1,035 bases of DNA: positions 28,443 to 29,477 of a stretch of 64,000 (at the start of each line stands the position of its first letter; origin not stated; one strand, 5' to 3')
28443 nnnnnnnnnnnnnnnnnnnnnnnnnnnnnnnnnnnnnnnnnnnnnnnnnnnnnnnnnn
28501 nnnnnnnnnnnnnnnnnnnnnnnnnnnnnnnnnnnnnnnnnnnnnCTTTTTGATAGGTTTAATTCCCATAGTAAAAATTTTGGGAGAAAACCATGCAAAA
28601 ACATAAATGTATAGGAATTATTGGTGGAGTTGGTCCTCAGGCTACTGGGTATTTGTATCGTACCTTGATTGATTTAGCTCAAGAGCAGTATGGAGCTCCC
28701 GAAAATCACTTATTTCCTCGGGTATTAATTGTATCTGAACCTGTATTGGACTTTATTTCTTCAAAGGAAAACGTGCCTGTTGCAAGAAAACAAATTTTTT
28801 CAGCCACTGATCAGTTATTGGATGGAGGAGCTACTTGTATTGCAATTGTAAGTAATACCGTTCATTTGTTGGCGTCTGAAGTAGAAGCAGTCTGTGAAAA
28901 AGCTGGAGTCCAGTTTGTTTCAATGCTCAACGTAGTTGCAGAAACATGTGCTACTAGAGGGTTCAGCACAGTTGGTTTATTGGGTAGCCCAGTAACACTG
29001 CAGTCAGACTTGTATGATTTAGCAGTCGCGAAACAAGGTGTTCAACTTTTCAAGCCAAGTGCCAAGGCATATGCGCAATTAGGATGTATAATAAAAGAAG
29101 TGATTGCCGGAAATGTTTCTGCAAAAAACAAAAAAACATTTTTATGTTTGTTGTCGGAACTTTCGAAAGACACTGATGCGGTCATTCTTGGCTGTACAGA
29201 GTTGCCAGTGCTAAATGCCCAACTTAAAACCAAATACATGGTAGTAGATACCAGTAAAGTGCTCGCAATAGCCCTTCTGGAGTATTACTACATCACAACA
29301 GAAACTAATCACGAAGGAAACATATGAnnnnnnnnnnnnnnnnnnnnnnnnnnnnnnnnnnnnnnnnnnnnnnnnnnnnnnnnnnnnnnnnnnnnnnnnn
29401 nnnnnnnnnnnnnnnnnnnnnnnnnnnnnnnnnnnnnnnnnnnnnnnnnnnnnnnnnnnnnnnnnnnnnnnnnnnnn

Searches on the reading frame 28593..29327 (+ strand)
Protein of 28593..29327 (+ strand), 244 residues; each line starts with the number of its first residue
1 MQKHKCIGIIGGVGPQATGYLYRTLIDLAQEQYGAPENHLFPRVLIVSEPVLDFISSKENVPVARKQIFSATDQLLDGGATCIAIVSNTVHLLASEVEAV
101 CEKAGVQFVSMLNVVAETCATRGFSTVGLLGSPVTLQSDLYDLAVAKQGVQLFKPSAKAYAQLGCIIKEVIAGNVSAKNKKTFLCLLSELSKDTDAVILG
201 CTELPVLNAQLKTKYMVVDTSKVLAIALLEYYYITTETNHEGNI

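Call 28: search_protein_families(library=pfam, proteins=[window:28593-29327:+], max_evalue=0.01)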
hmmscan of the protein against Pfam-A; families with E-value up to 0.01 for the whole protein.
window:28593-29327:+ (244 aa): 1 family
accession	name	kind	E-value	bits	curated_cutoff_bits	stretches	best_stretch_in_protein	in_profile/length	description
PF01177.27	Asp_Glu_race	-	3.6e-22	79.6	31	1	10-225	1-208/211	Asp/Glu/Hydantoin racemase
